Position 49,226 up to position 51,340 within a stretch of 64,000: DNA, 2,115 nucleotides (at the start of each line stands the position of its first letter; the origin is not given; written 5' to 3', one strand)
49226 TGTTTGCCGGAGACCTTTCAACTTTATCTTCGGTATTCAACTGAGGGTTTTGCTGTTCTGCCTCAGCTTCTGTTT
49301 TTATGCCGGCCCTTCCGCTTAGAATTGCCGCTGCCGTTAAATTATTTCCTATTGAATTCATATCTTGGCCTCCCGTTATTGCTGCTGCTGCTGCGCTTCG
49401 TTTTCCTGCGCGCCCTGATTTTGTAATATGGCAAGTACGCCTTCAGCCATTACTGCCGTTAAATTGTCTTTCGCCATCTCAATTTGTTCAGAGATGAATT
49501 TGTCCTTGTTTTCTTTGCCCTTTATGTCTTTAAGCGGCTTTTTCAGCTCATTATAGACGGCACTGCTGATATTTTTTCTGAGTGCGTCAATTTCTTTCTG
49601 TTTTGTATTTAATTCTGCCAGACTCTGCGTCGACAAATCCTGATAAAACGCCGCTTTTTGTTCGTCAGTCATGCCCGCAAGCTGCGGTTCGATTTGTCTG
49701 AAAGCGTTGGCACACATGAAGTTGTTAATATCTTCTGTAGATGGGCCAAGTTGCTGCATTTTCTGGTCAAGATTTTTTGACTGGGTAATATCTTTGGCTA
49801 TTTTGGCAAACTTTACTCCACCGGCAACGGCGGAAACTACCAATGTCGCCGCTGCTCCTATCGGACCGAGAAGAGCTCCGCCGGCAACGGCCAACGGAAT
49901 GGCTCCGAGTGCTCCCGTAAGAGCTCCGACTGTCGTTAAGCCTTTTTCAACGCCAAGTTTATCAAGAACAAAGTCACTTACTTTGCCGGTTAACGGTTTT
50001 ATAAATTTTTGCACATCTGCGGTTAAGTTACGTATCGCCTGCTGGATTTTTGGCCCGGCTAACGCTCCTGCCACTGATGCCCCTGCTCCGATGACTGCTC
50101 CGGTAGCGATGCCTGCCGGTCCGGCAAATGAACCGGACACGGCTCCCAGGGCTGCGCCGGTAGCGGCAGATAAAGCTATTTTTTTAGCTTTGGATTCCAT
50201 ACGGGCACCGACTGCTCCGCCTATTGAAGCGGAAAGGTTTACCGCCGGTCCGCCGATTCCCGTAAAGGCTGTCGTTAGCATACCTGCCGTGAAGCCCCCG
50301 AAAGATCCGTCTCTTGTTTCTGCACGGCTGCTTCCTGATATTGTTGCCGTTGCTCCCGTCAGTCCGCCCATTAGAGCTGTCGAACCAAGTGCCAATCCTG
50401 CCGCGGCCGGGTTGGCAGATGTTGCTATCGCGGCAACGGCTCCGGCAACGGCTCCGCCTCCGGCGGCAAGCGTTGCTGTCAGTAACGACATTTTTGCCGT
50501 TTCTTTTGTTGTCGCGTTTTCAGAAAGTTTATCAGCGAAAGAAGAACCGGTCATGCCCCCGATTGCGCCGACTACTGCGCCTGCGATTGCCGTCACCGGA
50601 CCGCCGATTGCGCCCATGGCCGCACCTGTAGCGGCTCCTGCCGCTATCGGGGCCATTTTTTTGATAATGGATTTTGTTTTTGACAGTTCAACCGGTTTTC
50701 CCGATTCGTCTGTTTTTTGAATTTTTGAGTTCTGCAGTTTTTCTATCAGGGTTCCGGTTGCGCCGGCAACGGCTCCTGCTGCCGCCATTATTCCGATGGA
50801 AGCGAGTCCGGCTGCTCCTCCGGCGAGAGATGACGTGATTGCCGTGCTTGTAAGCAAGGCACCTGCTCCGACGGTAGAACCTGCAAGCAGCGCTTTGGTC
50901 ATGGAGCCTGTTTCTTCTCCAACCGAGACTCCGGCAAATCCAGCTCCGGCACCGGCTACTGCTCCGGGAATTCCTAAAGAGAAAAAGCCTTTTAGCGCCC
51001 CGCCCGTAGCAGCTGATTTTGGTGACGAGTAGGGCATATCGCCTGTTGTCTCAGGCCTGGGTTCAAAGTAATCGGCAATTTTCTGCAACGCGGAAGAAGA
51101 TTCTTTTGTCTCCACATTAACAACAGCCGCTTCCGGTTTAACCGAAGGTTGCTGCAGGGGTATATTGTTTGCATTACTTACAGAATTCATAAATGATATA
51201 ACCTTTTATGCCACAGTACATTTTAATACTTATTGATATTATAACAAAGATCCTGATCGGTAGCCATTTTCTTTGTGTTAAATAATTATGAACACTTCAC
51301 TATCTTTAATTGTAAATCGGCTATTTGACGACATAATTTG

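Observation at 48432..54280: Tandem array of five paralogous glycine-zipper membrane proteins with a conserved N-terminal motif, matching no family I can name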

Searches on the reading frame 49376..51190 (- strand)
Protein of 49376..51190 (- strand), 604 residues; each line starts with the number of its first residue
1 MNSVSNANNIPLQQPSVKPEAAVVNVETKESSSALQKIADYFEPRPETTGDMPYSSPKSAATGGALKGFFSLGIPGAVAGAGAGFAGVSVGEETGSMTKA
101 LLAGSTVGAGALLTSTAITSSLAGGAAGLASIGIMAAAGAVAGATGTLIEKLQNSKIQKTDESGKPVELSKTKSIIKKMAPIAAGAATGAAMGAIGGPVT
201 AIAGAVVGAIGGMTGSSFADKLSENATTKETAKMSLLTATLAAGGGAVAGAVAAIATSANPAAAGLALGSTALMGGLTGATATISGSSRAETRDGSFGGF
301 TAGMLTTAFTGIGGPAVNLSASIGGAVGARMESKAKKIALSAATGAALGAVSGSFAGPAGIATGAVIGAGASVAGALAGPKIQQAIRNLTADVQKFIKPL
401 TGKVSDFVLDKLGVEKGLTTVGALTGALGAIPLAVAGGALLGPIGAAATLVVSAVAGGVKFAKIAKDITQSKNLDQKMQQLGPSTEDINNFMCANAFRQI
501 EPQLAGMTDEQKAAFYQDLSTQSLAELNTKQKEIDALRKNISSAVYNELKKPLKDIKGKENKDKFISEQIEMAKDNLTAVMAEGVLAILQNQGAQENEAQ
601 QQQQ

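Call 3: search_protein_families(library=pfam, proteins=[window:49376-51190:-], max_evalue=1)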
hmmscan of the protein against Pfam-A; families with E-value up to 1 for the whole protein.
window:49376-51190:- (604 aa): 2 families
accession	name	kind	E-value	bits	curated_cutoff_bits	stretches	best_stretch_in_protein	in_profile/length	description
PF03469.19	XH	-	0.079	13.4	22.2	1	525-592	58-125/131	XH domain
PF24615.2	Spectrin_Anc-1_2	-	0.95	10.2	28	1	498-577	14-90/105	Nuclear anchorage protein 1, spectrin repeat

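Call 4: search_protein_families(library=ncbifam, proteins=[window:49376-51190:-], max_evalue=1)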
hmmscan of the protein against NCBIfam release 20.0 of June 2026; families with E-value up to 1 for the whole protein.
window:49376-51190:- (604 aa): 1 family
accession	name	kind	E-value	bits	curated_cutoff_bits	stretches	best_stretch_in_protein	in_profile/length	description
TIGR04527.1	mycoplas_twoTM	subfamily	0.15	11.7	125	1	449-587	18-150/248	MG_279/MG_280 family protein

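Call 35: find_homologous_proteins(query=window:49376-51190:-)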
Query window:49376-51190:- (604 aa): 15 proteins with E <= 0.001 among 8000 candidates.
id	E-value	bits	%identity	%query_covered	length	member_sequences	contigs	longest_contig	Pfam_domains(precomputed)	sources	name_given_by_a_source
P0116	0.0e+0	1208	100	100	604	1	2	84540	-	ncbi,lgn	-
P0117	3.2e-171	589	54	98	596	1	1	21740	-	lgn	-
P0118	1.5e-163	564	54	97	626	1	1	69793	-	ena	-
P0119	4.4e-159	549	54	94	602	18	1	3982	-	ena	-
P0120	3.7e-158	546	59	61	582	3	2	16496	-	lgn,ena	-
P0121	7.2e-155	535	51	99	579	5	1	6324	-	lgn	-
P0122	1.6e-154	534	53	98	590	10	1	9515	-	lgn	-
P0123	3.7e-110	387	42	73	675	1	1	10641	-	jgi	-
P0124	1.3e-96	343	43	66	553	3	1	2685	-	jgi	jgi:hypothetical protein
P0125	1.1e-94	336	34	95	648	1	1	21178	-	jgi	jgi:hypothetical protein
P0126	4.8e-90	321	35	67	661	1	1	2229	-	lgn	-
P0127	2.3e-87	312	39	55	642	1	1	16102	-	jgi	jgi:hypothetical protein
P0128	2.6e-59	220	29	95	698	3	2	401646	-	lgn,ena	-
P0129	9.7e-19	86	39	27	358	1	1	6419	-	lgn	-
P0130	1.3e-10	59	35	22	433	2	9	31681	-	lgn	-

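Call 36: find_encoding_contigs(protein=P0117, flank=8000, max_places=2)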
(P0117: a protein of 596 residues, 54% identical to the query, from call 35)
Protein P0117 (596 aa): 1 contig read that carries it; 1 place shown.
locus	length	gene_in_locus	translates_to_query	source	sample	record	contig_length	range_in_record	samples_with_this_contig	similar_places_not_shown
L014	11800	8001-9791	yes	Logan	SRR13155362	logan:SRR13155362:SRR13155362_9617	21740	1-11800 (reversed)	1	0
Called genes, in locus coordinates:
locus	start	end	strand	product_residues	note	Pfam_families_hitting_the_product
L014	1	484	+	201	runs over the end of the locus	PF12804:NTP_transf_3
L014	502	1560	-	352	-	PF00482:T2SSF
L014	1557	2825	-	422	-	PF00275:EPSP_synthase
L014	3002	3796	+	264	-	PF01790:LGT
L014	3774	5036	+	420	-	PF02366:PMT (weak), PF13231:PMT_2, PF02366:PMT, PF16192:PMT_4TMC (weak)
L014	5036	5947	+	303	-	PF01479:S4, PF00849:PseudoU_synth_2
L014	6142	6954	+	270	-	-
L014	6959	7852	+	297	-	-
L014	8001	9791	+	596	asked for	-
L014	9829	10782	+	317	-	-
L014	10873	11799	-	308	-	?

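Call 37: find_encoding_contigs(protein=P0118, flank=8000, max_places=2)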
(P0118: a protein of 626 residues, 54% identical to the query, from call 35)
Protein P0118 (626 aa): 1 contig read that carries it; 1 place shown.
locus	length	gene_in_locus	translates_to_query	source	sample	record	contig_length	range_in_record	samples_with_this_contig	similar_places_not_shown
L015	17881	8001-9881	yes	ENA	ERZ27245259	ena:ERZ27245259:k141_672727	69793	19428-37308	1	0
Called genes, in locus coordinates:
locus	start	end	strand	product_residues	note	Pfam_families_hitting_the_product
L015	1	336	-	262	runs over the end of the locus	PF01012:ETF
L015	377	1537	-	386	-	PF02771:Acyl-CoA_dh_N, PF02770:Acyl-CoA_dh_M, PF00441:Acyl-CoA_dh_1, PF22924:ACOX_C_alpha1 (weak), PF08028:Acyl-CoA_dh_2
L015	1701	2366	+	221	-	PF12804:NTP_transf_3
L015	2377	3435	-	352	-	PF00482:T2SSF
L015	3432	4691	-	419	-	PF00275:EPSP_synthase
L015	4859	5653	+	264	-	PF01790:LGT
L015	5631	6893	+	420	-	PF02366:PMT (weak), PF13231:PMT_2, PF02366:PMT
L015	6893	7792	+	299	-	PF00849:PseudoU_synth_2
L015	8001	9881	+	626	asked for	-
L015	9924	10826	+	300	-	-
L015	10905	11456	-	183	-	-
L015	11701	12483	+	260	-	PF01113:DapB_N, PF05173:DapB_C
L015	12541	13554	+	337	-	PF01118:Semialdhyde_dh, PF02774:Semialdhyde_dhC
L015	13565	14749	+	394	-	PF00696:AA_kinase, PF13840:ACT_7, PF22468:ACT_9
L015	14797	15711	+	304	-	PF00701:DHDPS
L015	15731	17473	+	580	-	PF00753:Lactamase_B, PF12706:Lactamase_B_2, PF22505:RNase_J_b_CASP, PF07521:RMMBL, PF17770:RNase_J_C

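Call 38: find_encoding_contigs(protein=P0128, flank=8000, max_places=2)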
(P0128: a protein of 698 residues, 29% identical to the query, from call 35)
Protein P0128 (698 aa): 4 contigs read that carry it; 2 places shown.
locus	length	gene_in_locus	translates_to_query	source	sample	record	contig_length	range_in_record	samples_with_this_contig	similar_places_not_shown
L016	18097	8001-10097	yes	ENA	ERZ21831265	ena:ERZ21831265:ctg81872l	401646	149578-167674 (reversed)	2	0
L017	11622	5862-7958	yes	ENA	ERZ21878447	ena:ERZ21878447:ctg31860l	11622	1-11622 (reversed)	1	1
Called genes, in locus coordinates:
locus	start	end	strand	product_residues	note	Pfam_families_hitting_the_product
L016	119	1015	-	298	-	PF02729:OTCace_N, PF00185:OTCace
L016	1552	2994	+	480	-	PF00082:Peptidase_S8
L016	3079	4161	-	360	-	PF05157:MshEN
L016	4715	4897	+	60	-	-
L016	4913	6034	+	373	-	PF04055:Radical_SAM, PF13353:Fer4_12 (weak)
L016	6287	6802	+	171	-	-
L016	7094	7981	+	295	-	-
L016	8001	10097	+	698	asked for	-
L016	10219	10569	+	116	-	-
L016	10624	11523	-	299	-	PF00069:Pkinase, PF07714:PK_Tyr_Ser-Thr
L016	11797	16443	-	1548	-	PF00754:F5_F8_type_C (faint), PF07738:Sad1_UNC (faint), PF07691:PA14, PF17957:Big_7, PF05762:VWA_CoxE (weak), PF00092:VWA, PF13519:VWA_2, PF13768:VWA_3, +1 more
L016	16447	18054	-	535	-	PF03253:UT, PF07719:TPR_2 (faint), PF13432:TPR_16 (weak), PF13424:TPR_12 (weak), PF25062:ARM_TT21_N, PF13432:TPR_16 (weak), PF00515:TPR_1 (weak), PF03253:UT, +7 more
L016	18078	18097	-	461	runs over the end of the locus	PF27533:CapK_C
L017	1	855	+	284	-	?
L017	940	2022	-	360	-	PF05157:MshEN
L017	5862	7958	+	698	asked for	-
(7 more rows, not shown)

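Call 72: search_protein_families(library=phrogs, proteins=[window:49376-51190:-], max_evalue=0.01)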
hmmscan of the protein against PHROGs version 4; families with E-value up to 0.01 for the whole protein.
window:49376-51190:- (604 aa): 0 families

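Call 73: search_protein_families(library=padloc, proteins=[window:49376-51190:-], max_evalue=0.01)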
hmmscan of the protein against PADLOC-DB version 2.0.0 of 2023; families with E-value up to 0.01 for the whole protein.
window:49376-51190:- (604 aa): 1 family
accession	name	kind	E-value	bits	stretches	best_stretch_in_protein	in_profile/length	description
PDLC03841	LeoBC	-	4.4e-05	20.8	1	398-581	432-591/601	-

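Call 75: search_solved_structures(query=A7, max_evalue=1)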
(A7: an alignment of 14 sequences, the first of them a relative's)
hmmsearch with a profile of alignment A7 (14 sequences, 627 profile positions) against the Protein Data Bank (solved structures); distinct sequences matched with E-value up to 1: 9.
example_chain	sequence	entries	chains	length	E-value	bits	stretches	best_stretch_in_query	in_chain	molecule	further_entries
7v2c_V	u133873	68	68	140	0.038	15.3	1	89-154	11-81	NADH dehydrogenase [ubiquinone] 1 alpha subcomplex subunit 11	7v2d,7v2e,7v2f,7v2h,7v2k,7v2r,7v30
5gpn_Ag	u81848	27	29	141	0.043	15.1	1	89-154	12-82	NADH dehydrogenase [ubiquinone] 1 alpha subcomplex subunit 11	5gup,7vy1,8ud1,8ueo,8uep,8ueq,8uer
4phq_A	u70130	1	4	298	0.083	14.2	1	191-253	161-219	Hemolysin E, chromosomal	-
4pho_A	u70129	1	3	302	0.085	14.1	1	191-253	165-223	Hemolysin E, chromosomal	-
2wcd_A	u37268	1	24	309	0.094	14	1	192-253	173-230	HEMOLYSIN E, CHROMOSOMAL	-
6mrt_A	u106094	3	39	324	0.11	13.7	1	192-253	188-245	Hemolysin E, chromosomal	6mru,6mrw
1k75_A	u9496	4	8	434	0.12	13.6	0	522-589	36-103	L-histidinol dehydrogenase | Histidinol dehydrogenase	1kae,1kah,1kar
1qoy_A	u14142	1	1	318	0.4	11.9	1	190-253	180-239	HEMOLYSIN E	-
4v3p_Lv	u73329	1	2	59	0.44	11.8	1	325-373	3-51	60S acidic ribosomal protein P2A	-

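Call 87: search_protein_families(library=pfam, proteins=[L016:6287-6802:+], max_evalue=0.01)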
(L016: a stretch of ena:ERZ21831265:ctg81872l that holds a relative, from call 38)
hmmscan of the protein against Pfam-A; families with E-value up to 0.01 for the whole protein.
L016:6287-6802:+ (171 aa): 0 families

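Call 89: find_encoding_contigs(protein=P0125, flank=10000, max_places=1)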
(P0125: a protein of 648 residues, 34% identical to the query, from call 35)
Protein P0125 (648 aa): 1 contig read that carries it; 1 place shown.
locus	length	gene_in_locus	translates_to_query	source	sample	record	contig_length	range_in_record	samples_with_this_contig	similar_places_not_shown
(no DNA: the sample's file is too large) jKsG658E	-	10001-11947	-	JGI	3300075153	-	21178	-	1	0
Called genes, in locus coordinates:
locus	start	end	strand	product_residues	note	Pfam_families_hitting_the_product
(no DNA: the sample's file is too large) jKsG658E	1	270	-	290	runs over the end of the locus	-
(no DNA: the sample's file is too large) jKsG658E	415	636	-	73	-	-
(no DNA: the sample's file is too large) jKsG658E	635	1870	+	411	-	PF00989:PAS (weak), PF13426:PAS_9 (weak), PF07536:HWE_HK (weak), PF07568:HisKA_2, PF13581:HATPase_c_2 (weak), PF02518:HATPase_c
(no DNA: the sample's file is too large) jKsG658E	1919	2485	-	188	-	-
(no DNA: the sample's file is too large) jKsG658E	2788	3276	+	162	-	PF13453:Zn_ribbon_TFIIB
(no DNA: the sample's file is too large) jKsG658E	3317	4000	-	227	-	-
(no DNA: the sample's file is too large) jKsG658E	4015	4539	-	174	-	-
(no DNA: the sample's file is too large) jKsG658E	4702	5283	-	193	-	PF12796:Ank_2, PF13637:Ank_4, PF13857:Ank_5, PF00023:Ank, PF13606:Ank_3, PF13637:Ank_4, PF13857:Ank_5, PF12796:Ank_2, +5 more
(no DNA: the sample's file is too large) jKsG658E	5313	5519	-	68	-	-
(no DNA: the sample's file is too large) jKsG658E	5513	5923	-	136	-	PF01850:PIN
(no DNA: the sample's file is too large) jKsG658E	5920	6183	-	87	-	-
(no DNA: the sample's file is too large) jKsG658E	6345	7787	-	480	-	PF13570:Beta-prop_ACSF4, PF20067:SSL_N (faint), PF13360:PQQ_2, PF13570:Beta-prop_ACSF4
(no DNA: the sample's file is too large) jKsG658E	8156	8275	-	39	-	-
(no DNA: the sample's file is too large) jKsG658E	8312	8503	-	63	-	-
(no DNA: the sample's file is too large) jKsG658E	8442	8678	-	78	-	-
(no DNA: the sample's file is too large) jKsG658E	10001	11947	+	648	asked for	-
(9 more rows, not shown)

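Call 90: find_encoding_contigs(protein=P0127, flank=10000, max_places=1)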
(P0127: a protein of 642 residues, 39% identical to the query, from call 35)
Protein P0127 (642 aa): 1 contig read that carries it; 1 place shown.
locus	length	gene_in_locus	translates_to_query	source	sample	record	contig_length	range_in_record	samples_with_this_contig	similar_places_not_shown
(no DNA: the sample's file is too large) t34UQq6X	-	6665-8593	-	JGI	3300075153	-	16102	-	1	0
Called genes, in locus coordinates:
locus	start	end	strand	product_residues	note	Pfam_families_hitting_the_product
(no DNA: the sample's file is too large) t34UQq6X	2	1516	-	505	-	?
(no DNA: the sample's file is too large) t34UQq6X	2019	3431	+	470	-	PF01011:PQQ (faint), PF13570:Beta-prop_ACSF4 (weak), PF13360:PQQ_2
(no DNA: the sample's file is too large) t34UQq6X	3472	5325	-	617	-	PF04389:Peptidase_M28 (weak), PF01546:Peptidase_M20, PF07687:M20_dimer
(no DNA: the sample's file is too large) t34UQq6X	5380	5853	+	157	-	-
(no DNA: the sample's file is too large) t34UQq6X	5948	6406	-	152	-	-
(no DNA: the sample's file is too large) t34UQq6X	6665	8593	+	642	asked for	-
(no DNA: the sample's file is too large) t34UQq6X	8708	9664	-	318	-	-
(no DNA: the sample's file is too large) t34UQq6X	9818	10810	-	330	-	-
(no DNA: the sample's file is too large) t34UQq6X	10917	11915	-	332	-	PF01904:DUF72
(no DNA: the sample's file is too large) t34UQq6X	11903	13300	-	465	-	PF02310:B12-binding, PF04055:Radical_SAM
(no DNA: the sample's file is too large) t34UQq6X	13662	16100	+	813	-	?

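Call 91: find_encoding_contigs(protein=P0120, flank=10000, max_places=1)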
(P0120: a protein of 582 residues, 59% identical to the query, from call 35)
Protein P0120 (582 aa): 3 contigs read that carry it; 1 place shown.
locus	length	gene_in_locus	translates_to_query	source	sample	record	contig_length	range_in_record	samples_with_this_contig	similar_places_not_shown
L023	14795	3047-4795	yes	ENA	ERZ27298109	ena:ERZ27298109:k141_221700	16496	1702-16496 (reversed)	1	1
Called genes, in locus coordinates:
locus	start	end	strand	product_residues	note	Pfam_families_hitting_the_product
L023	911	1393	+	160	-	-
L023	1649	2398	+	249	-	PF02146:SIR2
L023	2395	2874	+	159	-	-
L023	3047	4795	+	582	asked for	-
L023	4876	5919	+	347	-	PF02638:GHL10 (weak)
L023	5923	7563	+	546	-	PF13167:GTP-bdg_N, PF16360:GTP-bdg_M, PF00071:Ras (weak), PF01926:MMR_HSR1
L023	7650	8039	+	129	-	PF00085:Thioredoxin, PF13098:Thioredoxin_2 (weak), PF13905:Thioredoxin_8 (faint)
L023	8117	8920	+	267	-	-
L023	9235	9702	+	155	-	PF02367:TsaE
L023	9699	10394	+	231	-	PF00814:TsaD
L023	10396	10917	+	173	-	PF13527:Acetyltransf_9 (weak), PF00583:Acetyltransf_1, PF13673:Acetyltransf_10, PF13508:Acetyltransf_7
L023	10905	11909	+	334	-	PF02543:Carbam_trans_N (faint), PF00814:TsaD, PF22521:HypF_C_2 (weak)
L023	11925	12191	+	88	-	PF21699:TM1266-like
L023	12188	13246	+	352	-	PF04055:Radical_SAM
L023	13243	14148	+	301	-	-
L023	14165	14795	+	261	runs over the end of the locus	PF00398:RrnaAD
